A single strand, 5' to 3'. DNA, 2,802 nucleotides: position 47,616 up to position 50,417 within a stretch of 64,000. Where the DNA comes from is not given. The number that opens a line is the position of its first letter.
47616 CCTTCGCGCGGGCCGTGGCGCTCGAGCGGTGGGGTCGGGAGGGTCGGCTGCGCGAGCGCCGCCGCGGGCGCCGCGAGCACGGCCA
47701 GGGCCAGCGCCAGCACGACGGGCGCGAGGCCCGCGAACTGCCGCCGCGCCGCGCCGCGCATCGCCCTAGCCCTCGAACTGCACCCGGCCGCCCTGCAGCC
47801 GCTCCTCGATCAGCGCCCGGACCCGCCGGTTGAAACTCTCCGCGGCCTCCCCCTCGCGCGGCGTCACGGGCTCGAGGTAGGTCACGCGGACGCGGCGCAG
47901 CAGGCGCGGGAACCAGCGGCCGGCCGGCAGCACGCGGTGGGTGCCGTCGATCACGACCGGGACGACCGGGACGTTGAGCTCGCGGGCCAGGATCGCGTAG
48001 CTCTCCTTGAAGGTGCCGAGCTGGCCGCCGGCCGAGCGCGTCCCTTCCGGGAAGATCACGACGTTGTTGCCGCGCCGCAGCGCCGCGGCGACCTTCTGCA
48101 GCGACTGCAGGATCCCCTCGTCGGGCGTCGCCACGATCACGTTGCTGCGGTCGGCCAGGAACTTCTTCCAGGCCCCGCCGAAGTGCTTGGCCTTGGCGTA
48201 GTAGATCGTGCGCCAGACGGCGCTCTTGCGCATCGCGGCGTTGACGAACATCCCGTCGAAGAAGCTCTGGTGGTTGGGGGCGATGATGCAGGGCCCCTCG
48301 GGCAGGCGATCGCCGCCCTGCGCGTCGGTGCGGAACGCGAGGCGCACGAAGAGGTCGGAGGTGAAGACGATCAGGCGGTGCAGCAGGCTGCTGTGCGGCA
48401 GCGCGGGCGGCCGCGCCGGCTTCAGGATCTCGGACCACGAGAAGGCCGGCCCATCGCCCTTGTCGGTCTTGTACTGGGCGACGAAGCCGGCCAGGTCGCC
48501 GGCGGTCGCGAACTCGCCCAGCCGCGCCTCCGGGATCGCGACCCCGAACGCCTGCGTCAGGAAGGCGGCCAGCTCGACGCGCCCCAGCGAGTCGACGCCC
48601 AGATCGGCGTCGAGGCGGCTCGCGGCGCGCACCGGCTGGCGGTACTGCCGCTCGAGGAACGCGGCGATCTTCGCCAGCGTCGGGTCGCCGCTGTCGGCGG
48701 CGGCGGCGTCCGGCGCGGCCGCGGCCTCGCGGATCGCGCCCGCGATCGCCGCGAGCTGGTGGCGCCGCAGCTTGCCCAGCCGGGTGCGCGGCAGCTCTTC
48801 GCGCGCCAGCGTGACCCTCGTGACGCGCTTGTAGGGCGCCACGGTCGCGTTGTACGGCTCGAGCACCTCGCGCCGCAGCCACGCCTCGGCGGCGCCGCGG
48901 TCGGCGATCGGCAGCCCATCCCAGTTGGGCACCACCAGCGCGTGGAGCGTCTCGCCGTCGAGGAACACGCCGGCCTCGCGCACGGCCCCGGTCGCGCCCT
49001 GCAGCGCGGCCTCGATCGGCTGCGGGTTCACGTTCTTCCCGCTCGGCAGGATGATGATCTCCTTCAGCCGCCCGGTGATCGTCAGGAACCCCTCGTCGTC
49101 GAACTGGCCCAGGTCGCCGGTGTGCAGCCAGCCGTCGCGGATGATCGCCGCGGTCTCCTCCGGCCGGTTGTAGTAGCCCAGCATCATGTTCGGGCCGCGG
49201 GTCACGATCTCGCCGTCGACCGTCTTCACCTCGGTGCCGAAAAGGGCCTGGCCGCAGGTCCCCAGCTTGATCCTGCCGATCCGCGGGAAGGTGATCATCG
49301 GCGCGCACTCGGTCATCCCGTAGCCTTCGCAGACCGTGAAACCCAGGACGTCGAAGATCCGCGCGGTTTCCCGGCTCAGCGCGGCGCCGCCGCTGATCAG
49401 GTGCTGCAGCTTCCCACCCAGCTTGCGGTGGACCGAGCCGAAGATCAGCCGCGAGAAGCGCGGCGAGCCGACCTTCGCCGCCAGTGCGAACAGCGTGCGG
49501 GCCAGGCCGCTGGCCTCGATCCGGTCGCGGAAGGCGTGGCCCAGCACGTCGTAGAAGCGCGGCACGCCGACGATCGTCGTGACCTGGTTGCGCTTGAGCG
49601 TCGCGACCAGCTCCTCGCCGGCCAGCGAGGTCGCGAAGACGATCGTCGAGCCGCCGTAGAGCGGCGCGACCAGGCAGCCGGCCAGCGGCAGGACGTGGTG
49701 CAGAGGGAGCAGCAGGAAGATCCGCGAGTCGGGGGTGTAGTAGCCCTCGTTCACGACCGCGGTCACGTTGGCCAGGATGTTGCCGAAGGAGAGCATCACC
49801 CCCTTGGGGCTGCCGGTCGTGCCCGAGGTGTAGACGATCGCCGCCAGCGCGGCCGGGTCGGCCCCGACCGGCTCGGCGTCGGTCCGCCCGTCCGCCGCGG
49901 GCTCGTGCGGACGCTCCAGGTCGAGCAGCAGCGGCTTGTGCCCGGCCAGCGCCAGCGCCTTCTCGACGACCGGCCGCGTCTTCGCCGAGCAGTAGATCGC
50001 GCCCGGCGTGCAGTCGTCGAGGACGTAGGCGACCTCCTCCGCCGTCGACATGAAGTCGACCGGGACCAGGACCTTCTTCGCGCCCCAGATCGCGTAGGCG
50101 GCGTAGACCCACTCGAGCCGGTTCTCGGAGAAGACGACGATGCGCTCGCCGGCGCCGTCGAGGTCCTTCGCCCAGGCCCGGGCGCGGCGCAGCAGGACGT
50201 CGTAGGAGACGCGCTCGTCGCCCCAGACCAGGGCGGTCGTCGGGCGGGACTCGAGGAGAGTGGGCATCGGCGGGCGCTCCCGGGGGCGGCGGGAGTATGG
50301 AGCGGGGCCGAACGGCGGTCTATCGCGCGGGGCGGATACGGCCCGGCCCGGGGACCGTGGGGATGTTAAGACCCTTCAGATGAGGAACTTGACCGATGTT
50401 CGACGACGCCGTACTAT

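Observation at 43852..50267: ElbD-like acyl-AMP ligase / carrier / acyltransferase fusion heading an operon with a two-component system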

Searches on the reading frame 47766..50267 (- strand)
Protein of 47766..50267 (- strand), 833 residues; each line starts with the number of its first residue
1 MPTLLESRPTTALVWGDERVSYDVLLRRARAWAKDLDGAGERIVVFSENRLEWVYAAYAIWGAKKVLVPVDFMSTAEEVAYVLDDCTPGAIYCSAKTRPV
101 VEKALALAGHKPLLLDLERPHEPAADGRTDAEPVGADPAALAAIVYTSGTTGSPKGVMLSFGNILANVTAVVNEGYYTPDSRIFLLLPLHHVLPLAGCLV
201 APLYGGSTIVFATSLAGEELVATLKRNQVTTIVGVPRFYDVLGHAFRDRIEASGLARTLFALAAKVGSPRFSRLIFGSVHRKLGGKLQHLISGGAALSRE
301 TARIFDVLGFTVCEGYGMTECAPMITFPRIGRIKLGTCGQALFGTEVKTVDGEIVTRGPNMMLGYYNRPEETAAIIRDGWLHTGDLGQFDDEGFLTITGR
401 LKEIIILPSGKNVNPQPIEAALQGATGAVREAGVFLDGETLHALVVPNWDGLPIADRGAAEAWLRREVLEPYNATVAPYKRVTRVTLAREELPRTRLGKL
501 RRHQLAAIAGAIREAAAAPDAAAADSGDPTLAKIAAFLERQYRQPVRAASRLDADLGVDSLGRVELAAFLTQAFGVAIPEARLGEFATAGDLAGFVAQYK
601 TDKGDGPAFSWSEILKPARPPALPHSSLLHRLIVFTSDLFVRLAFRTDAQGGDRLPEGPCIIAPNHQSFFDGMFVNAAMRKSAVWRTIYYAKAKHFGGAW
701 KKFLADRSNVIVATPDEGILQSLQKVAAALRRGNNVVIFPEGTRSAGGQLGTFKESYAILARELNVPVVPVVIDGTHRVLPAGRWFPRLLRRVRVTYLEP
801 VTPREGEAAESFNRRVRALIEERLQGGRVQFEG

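Call 6: search_protein_families(library=pfam, proteins=[window:47766-50267:-], max_evalue=0.01)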
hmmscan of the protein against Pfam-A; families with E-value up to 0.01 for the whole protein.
window:47766-50267:- (833 aa): 5 families
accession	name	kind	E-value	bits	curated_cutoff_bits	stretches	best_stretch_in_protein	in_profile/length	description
PF00501.34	AMP-binding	-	2.2e-68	231.3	29.9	1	10-366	11-384/384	AMP-binding enzyme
PF01553.26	Acyltransferase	-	1.7e-22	80.1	23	1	650-773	5-131/132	Acyltransferase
PF00550.31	PP-binding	-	5.5e-07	30.2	20.8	1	551-596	23-67/67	Phosphopantetheine attachment site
PF23562.2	AMP-binding_C_3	-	5.4e-06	27.2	20.8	1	403-505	2-108/124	AMP-binding enzyme C-terminal domain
PF13193.12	AMP-binding_C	-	2.5e-05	25.5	24.5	1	418-499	2-76/76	AMP-binding enzyme C-terminal domain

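Call 7: search_protein_families(library=ncbifam, proteins=[window:47766-50267:-], max_evalue=0.01)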
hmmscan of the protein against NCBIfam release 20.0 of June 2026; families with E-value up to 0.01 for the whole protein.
window:47766-50267:- (833 aa): 112 families (the best 25 are shown)
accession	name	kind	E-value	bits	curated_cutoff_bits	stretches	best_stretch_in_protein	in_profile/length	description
NF004837.0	PRK06187.1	subfamily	2.3e-71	240.6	476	2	286-505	287-518/531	long-chain-fatty-acid--CoA ligase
NF005702.0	PRK07514.1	subfamily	3.7e-57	193.8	558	2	251-505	234-496/506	malonyl-CoA synthase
NF006386.0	PRK08633.1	equivalog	2.6e-54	184.4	1221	3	286-401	899-1041/1147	acyl-[ACP]--phospholipid O-acyltransferase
NF005307.0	PRK06839.1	equivalog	4.2e-53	180.7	748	2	288-508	267-492/496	o-succinylbenzoate--CoA ligase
NF006181.0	PRK08314.1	subfamily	2.3e-52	178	705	3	286-505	320-550/563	long-chain-fatty-acid--CoA ligase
NF005801.1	PRK07656.1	equivalog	2.9e-52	178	657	2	291-505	285-499/500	FadD3 family acyl-CoA ligase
NF006182.0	PRK08316.1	subfamily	1.2e-49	169.2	663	2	10-238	27-270/523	fatty acyl-CoA synthetase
NF002966.0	PRK03640.1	equivalog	5.3e-49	167.1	556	2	285-507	254-478/483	o-succinylbenzoate--CoA ligase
TIGR01923.1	menE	equivalog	2.2e-47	161.9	330.15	2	286-434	225-379/442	o-succinylbenzoate--CoA ligase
NF005858.0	PRK07787.1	subfamily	4.4e-47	160.6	575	1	10-506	17-469/471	acyl-CoA synthetase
NF005291.0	PRK06814.1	equivalog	4.5e-47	160.6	1349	3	287-403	909-1034/1140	acyl-[ACP]--phospholipid O-acyltransferase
NF004114.0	PRK05605.1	equivalog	1.2e-45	156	766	2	288-505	341-565/575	long-chain-fatty-acid--CoA ligase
NF052269.1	Staph_lig_FadD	equivalog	7.6e-42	143.3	650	2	286-426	266-417/499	long-chain-fatty-acid--CoA ligase FadD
NF006523.0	PRK08974.1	equivalog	1.8e-41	141.9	884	1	140-506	207-550/561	long-chain-fatty-acid--CoA ligase FadD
NF038343.1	ligase_FadD11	exception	2.3e-41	141.9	950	2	272-439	313-483/585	fatty acid--CoA ligase FadD11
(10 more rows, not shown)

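Call 12: find_homologous_proteins(query=window:47766-50267:-, max_evalue=1e-10)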
Query window:47766-50267:- (833 aa): 7956 proteins with E <= 1e-10 among 8000 candidates; the best 120 are listed.
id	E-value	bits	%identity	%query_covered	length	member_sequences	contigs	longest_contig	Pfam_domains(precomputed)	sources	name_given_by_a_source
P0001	0.0e+0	1825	97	100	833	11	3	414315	PF00550.32,PF00501.35,PF23562.3,PF01553.27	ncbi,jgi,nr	ncbi:MAG: AMP-binding protein [Acidobacteria bacterium]|jgi:long-chain acyl-CoA synthetase|nr:AMP-bi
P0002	0.0e+0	1692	90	100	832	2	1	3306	PF00550.32,PF00501.35,PF23562.3,PF01553.27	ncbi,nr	ncbi:MAG: AMP-binding protein [Acidobacteria bacterium]|nr:AMP-binding protein [Acidobacteriota bact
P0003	0.0e+0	1690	91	100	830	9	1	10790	PF00550.32,PF00501.35,PF23562.3,PF01553.27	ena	-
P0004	0.0e+0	1446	77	100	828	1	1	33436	PF00550.32,PF00501.35,PF23562.3,PF13193.13,PF01553.27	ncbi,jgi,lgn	-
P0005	0.0e+0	1437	76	100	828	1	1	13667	PF00550.32,PF00501.35,PF23562.3,PF13193.13,PF01553.27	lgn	-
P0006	0.0e+0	1225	66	100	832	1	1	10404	PF00550.32,PF00501.35,PF23562.3,PF13193.13,PF01553.27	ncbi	-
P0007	0.0e+0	1212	67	100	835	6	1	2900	PF00550.32,PF00501.35,PF23562.3,PF13193.13,PF01553.27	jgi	jgi:long-chain acyl-CoA synthetase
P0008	0.0e+0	1203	66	100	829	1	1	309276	PF00550.32,PF00501.35,PF23562.3,PF13193.13,PF01553.27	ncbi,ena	-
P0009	0.0e+0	1189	65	100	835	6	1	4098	PF00550.32,PF00501.35,PF23562.3,PF13193.13,PF01553.27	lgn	-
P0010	0.0e+0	1183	65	100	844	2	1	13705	PF00550.32,PF00501.35,PF23562.3,PF13193.13,PF01553.27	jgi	jgi:long-chain acyl-CoA synthetase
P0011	0.0e+0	1170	65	100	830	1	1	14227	PF00550.32,PF00501.35,PF23562.3,PF01553.27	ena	-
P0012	0.0e+0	1162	64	100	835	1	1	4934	PF00550.32,PF00501.35,PF23562.3,PF13193.13,PF01553.27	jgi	jgi:long-chain acyl-CoA synthetase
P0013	0.0e+0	1159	64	100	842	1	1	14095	PF00550.32,PF00501.35,PF23562.3,PF01553.27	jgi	jgi:long-chain acyl-CoA synthetase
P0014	0.0e+0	1157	63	100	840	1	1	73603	PF00550.32,PF00501.35,PF23562.3,PF13193.13,PF01553.27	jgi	jgi:long-chain acyl-CoA synthetase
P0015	0.0e+0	1149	63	100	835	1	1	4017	PF00550.32,PF00501.35,PF23562.3,PF01553.27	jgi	jgi:long-chain acyl-CoA synthetase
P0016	0.0e+0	1134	64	99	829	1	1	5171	PF00550.32,PF00501.35,PF01553.27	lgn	-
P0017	0.0e+0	1124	62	99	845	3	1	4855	PF00550.32,PF00501.35,PF23562.3,PF01553.27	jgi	-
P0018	0.0e+0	1110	62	99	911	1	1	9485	PF00550.32,PF00501.35,PF23562.3,PF01553.27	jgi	jgi:long-chain acyl-CoA synthetase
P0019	0.0e+0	1109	61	99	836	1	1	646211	PF00550.32,PF00501.35,PF23562.3,PF13193.13,PF01553.27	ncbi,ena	-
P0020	0.0e+0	1061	59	99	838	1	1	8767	PF00550.32,PF00501.35,PF01553.27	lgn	-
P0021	0.0e+0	1049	60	100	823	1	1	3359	PF00550.32,PF00501.35,PF23562.3,PF13193.13,PF01553.27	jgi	jgi:long-chain acyl-CoA synthetase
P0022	0.0e+0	1042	57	99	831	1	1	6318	PF00550.32,PF00501.35,PF23562.3,PF01553.27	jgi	jgi:long-chain acyl-CoA synthetase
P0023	0.0e+0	1032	59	99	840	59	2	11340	PF00550.32,PF00501.35,PF23562.3,PF01553.27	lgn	-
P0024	0.0e+0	1032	58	98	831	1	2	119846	PF00550.32,PF00501.35,PF01553.27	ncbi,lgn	-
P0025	0.0e+0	1029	56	100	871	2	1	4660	PF00550.32,PF00501.35,PF01553.27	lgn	-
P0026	0.0e+0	1020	58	99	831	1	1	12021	PF00550.32,PF00501.35,PF23562.3,PF01553.27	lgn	-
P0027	2.0e-297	1007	57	99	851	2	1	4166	PF00550.32,PF00501.35,PF01553.27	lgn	-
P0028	5.4e-297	1005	57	99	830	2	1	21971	PF00550.32,PF00501.35,PF13193.13,PF01553.27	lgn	-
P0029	9.0e-295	998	56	100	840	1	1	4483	PF00550.32,PF00501.35,PF23562.3,PF01553.27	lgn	-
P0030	7.5e-291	985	69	79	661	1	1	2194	PF00550.32,PF00501.35,PF13193.13,PF01553.27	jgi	jgi:long-chain acyl-CoA synthetase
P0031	4.8e-259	880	59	80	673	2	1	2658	PF00550.32,PF00501.35,PF23562.3,PF01553.27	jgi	jgi:long-chain acyl-CoA synthetase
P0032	1.3e-247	842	65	71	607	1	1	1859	PF00550.32,PF00501.35,PF23562.3,PF13193.13,PF01553.27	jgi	-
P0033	2.2e-246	838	65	71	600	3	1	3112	PF00550.32,PF00501.35,PF23562.3,PF01553.27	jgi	jgi:long-chain acyl-CoA synthetase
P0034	2.5e-241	821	63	73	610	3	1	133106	PF00550.32,PF00501.35,PF23562.3,PF13193.13,PF01553.27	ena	-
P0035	1.3e-239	816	62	74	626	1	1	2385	PF00550.32,PF00501.35,PF23562.3,PF13193.13,PF01553.27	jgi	jgi:long-chain acyl-CoA synthetase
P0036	4.3e-236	804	48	98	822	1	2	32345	PF00550.32,PF00501.35,PF23562.3,PF01553.27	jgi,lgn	-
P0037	1.4e-234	799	49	99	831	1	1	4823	PF00501.35,PF01553.27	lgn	-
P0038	1.2e-230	786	46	98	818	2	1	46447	PF00550.32,PF00501.35,PF23562.3,PF01553.27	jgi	-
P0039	4.1e-230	784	47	97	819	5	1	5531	PF00550.32,PF00501.35,PF01553.27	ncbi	-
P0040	1.4e-228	779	47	98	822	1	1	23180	PF00550.32,PF00501.35,PF23562.3,PF01553.27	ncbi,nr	ncbi:MAG: AMP-binding protein [Acidobacteria bacterium]|nr:AMP-binding protein [Acidobacteriota bact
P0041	4.3e-228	777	46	98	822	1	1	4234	PF00550.32,PF00501.35,PF01553.27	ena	-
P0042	7.7e-228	777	46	99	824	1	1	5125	PF00550.32,PF00501.35,PF01553.27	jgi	jgi:long-chain acyl-CoA synthetase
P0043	1.2e-227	776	46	98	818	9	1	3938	PF00550.32,PF00501.35,PF23562.3,PF01553.27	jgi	jgi:long-chain acyl-CoA synthetase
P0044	1.8e-227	775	46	99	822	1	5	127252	PF00550.32,PF00501.35,PF23562.3,PF13193.13,PF01553.27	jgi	jgi:long-chain acyl-CoA synthetase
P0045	2.4e-227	775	45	99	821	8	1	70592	PF00501.35,PF23562.3,PF01553.27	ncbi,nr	ncbi:MAG: AMP-binding protein [Lentimicrobium sp.]|nr:AMP-binding protein [Lentimicrobium sp.]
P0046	2.0e-226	772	46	98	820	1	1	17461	PF00501.35,PF23562.3,PF13193.13,PF01553.27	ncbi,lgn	-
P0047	1.6e-225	769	46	98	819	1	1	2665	PF00550.32,PF00501.35,PF23562.3,PF01553.27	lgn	-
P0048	5.7e-225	767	46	98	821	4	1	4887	PF00550.32,PF00501.35,PF23562.3,PF13193.13,PF01553.27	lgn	-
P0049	5.8e-225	767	46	96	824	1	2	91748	PF00550.32,PF00501.35,PF23562.3,PF13193.13,PF01553.27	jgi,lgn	jgi:long-chain acyl-CoA synthetase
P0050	6.0e-225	767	45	98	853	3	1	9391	PF00550.32,PF00501.35,PF23562.3,PF13193.13,PF01553.27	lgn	-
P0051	6.6e-225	767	46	99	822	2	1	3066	PF00550.32,PF00501.35,PF23562.3,PF01553.27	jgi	jgi:long-chain acyl-CoA synthetase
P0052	7.4e-225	767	46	98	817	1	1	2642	PF00550.32,PF00501.35,PF01553.27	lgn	-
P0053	8.6e-225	767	46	99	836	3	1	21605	PF00550.32,PF00501.35,PF01553.27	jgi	jgi:long-chain acyl-CoA synthetase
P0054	1.3e-224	766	47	95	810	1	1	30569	PF00550.32,PF00501.35,PF23562.3,PF01553.27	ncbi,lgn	-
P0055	3.8e-224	764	46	98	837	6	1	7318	PF00550.32,PF00501.35,PF01553.27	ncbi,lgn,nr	ncbi:MAG: AMP-binding protein [Chromatiaceae bacterium]|nr:AMP-binding protein [Chromatiaceae bacter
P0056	4.6e-224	764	45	95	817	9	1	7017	PF00550.32,PF00501.35,PF23562.3,PF01553.27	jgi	jgi:long-chain acyl-CoA synthetase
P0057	4.6e-224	764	45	98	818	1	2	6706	PF00550.32,PF00501.35,PF01553.27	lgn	-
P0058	5.8e-224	764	45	98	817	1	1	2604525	PF00501.35,PF23562.3,PF01553.27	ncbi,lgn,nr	ncbi:MAG: AMP-binding protein [Bacteroidetes bacterium]|nr:AMP-binding protein [Bacteroidota bacteri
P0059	8.9e-224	763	46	98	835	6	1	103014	PF00550.32,PF00501.35,PF01553.27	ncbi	-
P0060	1.0e-223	763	45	96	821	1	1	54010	PF00550.32,PF00501.35,PF23562.3,PF13193.13,PF01553.27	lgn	-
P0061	1.1e-223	763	46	98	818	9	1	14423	PF00550.32,PF00501.35,PF23562.3,PF13193.13,PF01553.27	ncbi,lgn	ncbi:MAG: AMP-binding protein [Candidatus Sedimenticola sp. 20ELBAFRAG]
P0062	1.2e-223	763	44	98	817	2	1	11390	PF00550.32,PF00501.35,PF23562.3,PF01553.27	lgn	-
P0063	1.2e-223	763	45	98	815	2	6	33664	PF00550.32,PF00501.35,PF23562.3,PF01553.27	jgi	-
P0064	1.8e-223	762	46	99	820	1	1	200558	PF00550.32,PF00501.35,PF23562.3,PF01553.27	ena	-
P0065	2.5e-223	762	45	98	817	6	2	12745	PF00501.35,PF23562.3,PF01553.27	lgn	-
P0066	1.1e-222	760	44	98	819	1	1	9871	PF00550.32,PF00501.35,PF23562.3,PF01553.27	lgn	-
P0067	3.2e-222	758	45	99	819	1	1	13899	PF00550.32,PF00501.35,PF23562.3,PF01553.27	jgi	jgi:long-chain acyl-CoA synthetase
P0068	3.4e-222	758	44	97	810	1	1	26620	PF00550.32,PF00501.35,PF23562.3,PF01553.27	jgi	jgi:long-chain acyl-CoA synthetase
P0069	3.7e-222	758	45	98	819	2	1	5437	PF00550.32,PF00501.35,PF23562.3,PF01553.27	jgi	jgi:long-chain acyl-CoA synthetase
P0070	3.9e-222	758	46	99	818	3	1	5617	PF00550.32,PF00501.35,PF23562.3,PF13193.13,PF01553.27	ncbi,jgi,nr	ncbi:MAG: AMP-binding protein [Lentisphaeria bacterium]|jgi:long-chain acyl-CoA synthetase|nr:AMP-bi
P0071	4.9e-222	757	45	97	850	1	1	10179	PF00550.32,PF00501.35,PF23562.3,PF01553.27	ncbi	-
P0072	5.7e-222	757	44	98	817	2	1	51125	PF00501.35,PF23562.3,PF13193.13,PF01553.27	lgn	-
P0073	5.8e-222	757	44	96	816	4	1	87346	PF00550.32,PF00501.35,PF23562.3,PF01553.27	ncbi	-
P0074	6.8e-222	757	45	98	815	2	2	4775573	PF00550.32,PF00501.35,PF23562.3,PF01553.27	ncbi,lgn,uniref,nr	ncbi:AMP-binding protein [Alkalitalea saponilacus]|uniref:Long-chain acyl-CoA synthetase n=1 Tax=Alk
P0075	6.8e-222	757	45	98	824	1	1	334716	PF00550.32,PF00501.35,PF23562.3,PF01553.27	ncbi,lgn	-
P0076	9.1e-222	757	44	99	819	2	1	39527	PF00550.32,PF00501.35,PF23562.3,PF13193.13,PF01553.27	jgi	-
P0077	9.5e-222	756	45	95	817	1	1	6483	PF00501.35,PF23562.3,PF13193.13,PF01553.27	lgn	-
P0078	1.2e-221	756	45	98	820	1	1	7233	PF00550.32,PF00501.35,PF01553.27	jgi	-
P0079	1.2e-221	756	44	96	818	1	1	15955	PF00550.32,PF00501.35,PF23562.3,PF13193.13,PF01553.27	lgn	-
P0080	1.5e-221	756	45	98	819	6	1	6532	PF00550.32,PF00501.35,PF23562.3,PF01553.27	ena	-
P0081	2.2e-221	755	44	99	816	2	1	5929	PF00501.35,PF01553.27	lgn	-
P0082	3.4e-221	755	45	98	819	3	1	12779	PF00550.32,PF00501.35,PF23562.3,PF01553.27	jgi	jgi:long-chain acyl-CoA synthetase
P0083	4.1e-221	754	44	98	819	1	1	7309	PF00550.32,PF00501.35,PF23562.3,PF01553.27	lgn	-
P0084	5.4e-221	754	44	99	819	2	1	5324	PF00550.32,PF00501.35,PF23562.3,PF13193.13,PF01553.27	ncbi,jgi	jgi:long-chain acyl-CoA synthetase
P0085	6.9e-221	754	44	98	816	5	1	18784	PF00550.32,PF00501.35,PF23562.3,PF01553.27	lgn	-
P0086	7.9e-221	753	45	98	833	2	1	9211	PF00550.32,PF00501.35,PF01553.27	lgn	-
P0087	1.2e-220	753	45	95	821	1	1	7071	PF00550.32,PF00501.35,PF23562.3,PF01553.27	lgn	-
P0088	1.3e-220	753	44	97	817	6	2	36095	PF00501.35,PF23562.3,PF01553.27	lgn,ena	-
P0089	2.0e-220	752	45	99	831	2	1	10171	PF00550.32,PF00501.35,PF01553.27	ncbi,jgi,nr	ncbi:MAG: AMP-binding protein [Proteobacteria bacterium]|nr:AMP-binding protein [Pseudomonadota bact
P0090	2.4e-220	752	44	99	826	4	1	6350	PF00550.32,PF00501.35,PF01553.27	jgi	jgi:long-chain acyl-CoA synthetase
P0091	3.0e-220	751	44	98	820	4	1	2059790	PF00550.32,PF00501.35,PF23562.3,PF01553.27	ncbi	ncbi:MAG: AMP-binding protein [Lentimicrobium sp.]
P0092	3.7e-220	751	44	98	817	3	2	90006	PF00501.35,PF23562.3,PF01553.27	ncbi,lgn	-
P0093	4.3e-220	751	44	99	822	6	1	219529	PF00550.32,PF00501.35,PF23562.3,PF01553.27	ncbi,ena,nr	ncbi:MAG: long-chain fatty acid--CoA ligase [Ignavibacteriae bacterium HGW-Ignavibacteriae-2]|nr:MAG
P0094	4.3e-220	751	44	98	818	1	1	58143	PF00550.32,PF00501.35,PF23562.3,PF01553.27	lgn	-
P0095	5.2e-220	751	45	98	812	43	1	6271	PF00550.32,PF00501.35,PF23562.3,PF01553.27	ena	-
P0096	5.4e-220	751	44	99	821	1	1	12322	PF00550.32,PF00501.35,PF01553.27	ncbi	-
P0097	6.4e-220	750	45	96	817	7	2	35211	PF00501.35,PF23562.3,PF13193.13,PF01553.27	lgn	-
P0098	7.3e-220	750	45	97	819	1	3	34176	PF00550.32,PF00501.35,PF23562.3,PF01553.27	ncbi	-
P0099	7.5e-220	750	43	97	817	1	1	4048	PF00501.35,PF23562.3,PF01553.27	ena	-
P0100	8.1e-220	750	44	99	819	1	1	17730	PF00550.32,PF00501.35,PF23562.3,PF01553.27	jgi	jgi:long-chain acyl-CoA synthetase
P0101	8.4e-220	750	45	98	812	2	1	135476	PF00550.32,PF00501.35,PF23562.3,PF01553.27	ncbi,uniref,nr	ncbi:AMP-binding protein [Geofilum rhodophaeum]|uniref:AMP-binding protein n=1 Tax=Geofilum rhodopha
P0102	8.9e-220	750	43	98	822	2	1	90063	PF00550.32,PF00501.35,PF23562.3,PF01553.27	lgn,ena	-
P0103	1.0e-219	750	44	98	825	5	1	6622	PF00550.32,PF00501.35,PF23562.3,PF01553.27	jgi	-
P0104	1.1e-219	750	45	96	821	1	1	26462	PF00550.32,PF00501.35,PF01553.27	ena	-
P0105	1.2e-219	749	43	97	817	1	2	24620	PF00501.35,PF23562.3,PF01553.27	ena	-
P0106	1.3e-219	749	44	96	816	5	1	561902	PF00550.32,PF00501.35,PF01553.27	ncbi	-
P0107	1.4e-219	749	43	97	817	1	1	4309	PF00501.35,PF23562.3,PF01553.27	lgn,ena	-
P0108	1.5e-219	749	45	99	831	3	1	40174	PF00550.32,PF00501.35,PF23562.3,PF01553.27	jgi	-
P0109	1.5e-219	749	44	97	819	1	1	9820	PF00550.32,PF00501.35,PF23562.3,PF01553.27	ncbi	-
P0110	1.7e-219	749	45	99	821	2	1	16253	PF00550.32,PF00501.35,PF23562.3,PF13193.13,PF01553.27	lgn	-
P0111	2.0e-219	749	46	99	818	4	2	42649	PF00550.32,PF00501.35,PF23562.3,PF13193.13,PF01553.27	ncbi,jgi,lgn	-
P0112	2.5e-219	748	44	98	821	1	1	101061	PF00550.32,PF00501.35,PF01553.27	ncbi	-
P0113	2.7e-219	748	45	99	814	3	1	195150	PF00550.32,PF00501.35,PF23562.3,PF01553.27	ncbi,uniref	ncbi:AMP-binding protein [Geofilum sp. OHC36d9]|uniref:AMP-binding protein n=1 Tax=Geofilum sp. OHC3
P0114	3.1e-219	748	46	98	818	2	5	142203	PF00550.32,PF00501.35,PF23562.3,PF13193.13,PF01553.27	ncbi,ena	-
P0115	3.3e-219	748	44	98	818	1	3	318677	PF00550.32,PF00501.35,PF23562.3,PF01553.27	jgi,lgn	jgi:long-chain acyl-CoA synthetase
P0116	4.3e-219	748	43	97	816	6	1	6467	PF00550.32,PF00501.35,PF23562.3,PF01553.27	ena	-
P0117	5.1e-219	747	45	96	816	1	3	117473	PF00550.32,PF00501.35,PF01553.27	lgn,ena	-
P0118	6.7e-219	747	44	98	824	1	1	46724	PF00550.32,PF00501.35,PF23562.3,PF01553.27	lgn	-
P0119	7.4e-219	747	45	99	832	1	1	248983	PF00550.32,PF00501.35,PF01553.27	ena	-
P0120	9.6e-219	747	44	98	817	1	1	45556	PF00501.35,PF23562.3,PF13193.13,PF01553.27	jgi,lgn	jgi:long-chain acyl-CoA synthetase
